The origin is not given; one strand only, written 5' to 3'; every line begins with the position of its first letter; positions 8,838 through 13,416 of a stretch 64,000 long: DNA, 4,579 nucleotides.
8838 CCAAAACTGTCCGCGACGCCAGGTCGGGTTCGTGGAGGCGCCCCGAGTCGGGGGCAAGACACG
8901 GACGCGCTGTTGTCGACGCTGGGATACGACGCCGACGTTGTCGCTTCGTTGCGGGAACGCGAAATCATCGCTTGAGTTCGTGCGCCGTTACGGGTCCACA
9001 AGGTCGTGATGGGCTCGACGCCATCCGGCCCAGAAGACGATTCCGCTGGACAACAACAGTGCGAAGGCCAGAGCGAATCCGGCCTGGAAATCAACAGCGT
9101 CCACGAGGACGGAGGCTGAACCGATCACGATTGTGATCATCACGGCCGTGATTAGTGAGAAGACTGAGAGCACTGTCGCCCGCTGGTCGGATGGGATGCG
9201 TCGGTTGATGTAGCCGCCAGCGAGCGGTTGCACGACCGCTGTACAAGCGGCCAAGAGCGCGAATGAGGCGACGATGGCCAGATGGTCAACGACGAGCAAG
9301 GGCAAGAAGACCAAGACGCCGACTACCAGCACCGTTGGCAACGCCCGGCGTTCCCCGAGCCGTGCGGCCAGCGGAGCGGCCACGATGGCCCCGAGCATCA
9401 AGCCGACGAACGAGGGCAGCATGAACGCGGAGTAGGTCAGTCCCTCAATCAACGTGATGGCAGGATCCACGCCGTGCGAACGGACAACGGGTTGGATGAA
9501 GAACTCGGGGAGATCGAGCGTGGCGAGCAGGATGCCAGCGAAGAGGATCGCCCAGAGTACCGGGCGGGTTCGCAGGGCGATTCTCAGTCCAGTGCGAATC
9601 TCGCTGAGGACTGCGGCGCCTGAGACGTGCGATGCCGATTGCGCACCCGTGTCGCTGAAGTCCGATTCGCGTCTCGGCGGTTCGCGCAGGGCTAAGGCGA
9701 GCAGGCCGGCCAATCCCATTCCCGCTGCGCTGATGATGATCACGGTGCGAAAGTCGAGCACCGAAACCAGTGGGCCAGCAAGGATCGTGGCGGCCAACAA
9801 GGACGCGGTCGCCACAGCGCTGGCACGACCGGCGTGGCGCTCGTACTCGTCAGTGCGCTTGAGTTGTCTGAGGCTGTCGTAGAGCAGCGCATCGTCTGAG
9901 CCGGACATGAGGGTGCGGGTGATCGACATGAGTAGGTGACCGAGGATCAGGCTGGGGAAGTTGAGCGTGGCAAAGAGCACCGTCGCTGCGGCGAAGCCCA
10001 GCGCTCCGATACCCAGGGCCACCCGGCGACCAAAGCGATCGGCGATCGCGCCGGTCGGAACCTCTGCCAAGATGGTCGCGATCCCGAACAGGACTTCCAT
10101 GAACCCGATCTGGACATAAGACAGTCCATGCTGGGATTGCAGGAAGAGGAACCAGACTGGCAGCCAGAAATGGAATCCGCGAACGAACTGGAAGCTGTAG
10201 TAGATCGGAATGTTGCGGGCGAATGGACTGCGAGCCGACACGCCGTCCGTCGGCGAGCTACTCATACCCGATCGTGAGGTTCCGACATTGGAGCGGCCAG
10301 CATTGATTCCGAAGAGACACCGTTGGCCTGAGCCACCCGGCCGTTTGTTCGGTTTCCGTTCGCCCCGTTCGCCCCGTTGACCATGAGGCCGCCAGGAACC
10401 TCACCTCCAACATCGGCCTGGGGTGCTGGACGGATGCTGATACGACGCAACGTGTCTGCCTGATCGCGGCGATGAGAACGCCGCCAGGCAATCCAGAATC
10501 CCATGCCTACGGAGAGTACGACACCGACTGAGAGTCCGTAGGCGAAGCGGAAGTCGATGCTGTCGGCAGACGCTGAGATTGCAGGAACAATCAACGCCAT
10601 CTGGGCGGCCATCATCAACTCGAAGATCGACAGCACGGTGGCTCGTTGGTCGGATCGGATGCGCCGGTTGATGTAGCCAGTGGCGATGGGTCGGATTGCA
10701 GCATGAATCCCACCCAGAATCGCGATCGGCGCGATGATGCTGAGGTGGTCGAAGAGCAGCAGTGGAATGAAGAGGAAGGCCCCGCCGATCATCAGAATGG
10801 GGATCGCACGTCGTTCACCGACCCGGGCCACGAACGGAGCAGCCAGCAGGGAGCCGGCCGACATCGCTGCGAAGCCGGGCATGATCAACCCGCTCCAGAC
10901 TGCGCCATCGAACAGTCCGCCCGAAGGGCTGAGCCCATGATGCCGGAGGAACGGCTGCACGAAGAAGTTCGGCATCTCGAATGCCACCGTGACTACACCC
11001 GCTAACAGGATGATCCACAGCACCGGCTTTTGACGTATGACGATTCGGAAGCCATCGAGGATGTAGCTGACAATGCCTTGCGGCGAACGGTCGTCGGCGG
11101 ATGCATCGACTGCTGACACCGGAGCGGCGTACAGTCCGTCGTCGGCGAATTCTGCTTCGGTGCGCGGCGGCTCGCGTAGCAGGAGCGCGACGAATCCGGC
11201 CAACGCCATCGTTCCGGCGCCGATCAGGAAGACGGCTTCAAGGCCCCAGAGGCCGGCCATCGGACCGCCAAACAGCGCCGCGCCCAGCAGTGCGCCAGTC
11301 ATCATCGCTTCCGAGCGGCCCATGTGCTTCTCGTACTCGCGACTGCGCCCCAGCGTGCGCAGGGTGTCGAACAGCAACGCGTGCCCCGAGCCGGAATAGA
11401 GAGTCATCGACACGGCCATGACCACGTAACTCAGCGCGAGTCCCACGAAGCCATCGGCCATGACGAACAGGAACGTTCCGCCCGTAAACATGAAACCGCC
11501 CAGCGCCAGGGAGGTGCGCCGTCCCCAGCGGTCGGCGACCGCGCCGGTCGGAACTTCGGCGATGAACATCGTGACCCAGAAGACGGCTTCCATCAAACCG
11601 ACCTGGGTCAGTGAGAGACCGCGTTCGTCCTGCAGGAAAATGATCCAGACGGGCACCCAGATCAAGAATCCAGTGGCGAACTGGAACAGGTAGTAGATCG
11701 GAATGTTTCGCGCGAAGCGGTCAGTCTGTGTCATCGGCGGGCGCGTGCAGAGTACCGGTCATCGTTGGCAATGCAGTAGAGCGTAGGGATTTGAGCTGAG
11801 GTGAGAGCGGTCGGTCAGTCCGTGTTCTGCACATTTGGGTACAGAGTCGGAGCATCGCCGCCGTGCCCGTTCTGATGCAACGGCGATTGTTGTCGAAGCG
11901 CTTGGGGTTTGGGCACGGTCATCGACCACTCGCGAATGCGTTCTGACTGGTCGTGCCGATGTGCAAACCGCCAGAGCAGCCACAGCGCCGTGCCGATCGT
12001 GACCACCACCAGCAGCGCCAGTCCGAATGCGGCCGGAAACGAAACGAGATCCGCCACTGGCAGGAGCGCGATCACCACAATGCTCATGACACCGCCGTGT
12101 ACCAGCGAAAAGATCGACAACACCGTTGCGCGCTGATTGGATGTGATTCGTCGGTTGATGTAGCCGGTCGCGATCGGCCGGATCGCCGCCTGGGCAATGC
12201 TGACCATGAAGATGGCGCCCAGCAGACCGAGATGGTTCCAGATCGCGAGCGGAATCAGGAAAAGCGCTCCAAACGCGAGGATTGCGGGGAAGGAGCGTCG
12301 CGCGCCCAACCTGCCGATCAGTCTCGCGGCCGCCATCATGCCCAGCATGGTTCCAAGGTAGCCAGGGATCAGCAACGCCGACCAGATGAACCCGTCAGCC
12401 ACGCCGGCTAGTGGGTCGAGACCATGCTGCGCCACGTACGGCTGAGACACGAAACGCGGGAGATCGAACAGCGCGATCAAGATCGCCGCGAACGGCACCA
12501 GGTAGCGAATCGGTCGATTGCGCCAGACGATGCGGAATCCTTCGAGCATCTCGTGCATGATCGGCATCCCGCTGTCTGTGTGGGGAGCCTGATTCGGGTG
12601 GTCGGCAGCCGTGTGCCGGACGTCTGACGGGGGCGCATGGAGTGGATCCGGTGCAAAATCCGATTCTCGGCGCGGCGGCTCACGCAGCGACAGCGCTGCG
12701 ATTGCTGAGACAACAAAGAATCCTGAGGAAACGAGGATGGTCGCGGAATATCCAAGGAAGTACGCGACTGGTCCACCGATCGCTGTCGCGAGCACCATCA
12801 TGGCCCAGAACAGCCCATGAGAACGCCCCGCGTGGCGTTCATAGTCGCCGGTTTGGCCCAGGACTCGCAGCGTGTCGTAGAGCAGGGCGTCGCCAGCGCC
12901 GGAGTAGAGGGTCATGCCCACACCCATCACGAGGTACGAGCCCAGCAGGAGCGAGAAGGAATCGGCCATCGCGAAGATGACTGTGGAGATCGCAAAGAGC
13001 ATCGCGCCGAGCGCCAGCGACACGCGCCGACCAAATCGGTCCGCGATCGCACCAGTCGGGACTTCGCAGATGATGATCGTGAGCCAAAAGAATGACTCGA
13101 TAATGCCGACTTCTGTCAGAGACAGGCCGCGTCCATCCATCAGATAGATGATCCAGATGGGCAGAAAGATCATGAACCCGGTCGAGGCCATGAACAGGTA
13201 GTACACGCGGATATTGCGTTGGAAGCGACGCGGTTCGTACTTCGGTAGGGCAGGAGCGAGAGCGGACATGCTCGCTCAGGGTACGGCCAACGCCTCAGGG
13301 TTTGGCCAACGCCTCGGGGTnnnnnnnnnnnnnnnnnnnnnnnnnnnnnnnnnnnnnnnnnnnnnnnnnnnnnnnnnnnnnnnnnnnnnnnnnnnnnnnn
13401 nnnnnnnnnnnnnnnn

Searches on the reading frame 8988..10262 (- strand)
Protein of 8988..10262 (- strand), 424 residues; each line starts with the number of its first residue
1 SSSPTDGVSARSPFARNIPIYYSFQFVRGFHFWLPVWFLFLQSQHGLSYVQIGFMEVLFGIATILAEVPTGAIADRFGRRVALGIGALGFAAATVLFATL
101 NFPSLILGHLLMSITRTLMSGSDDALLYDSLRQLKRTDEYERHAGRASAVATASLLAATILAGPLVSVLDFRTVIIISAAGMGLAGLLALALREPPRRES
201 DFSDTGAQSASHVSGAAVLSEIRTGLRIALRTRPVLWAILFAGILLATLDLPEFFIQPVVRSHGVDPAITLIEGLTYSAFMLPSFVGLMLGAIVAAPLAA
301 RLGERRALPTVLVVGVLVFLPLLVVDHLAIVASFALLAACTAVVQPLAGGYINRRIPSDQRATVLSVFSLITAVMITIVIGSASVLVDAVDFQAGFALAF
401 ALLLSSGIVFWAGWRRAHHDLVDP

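Call 21: search_protein_families(library=pfam, proteins=[window:8988-10262:-], max_evalue=0.001)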
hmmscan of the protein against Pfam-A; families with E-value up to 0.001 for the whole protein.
window:8988-10262:- (424 aa): 2 families
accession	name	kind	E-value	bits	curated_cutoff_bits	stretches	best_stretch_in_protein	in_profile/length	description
PF07690.21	MFS_1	-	1.4e-32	113.4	33.4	2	29-325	9-288/347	Major Facilitator Superfamily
PF12832.13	MFS_1_like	-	1.7e-07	31.1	25.2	1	33-372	18-346/373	MFS_1 like family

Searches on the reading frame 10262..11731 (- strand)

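Call 21: search_protein_families(library=pfam, proteins=[window:10262-11731:-], max_evalue=0.001)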
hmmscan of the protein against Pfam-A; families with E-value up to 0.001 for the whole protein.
window:10262-11731:- (489 aa): 2 families
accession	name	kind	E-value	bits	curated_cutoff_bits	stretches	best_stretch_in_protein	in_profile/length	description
PF07690.21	MFS_1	-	3.6e-36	125.2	33.4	2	15-375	6-340/347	Major Facilitator Superfamily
PF12832.13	MFS_1_like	-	2.6e-08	33.8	25.2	1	10-371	4-343/373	MFS_1 like family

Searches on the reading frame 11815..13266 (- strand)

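Call 21: search_protein_families(library=pfam, proteins=[window:11815-13266:-], max_evalue=0.001)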
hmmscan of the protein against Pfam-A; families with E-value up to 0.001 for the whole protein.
window:11815-13266:- (483 aa): 3 families
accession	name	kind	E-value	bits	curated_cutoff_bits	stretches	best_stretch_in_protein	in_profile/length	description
PF07690.21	MFS_1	-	5.2e-32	111.6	33.4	2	24-345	5-290/347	Major Facilitator Superfamily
PF12832.13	MFS_1_like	-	4.1e-09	36.4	25.2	1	21-393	7-349/373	MFS_1 like family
PF00083.30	Sugar_tr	-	0.00056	19.3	22.3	1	52-123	47-121/452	Sugar (and other) transporter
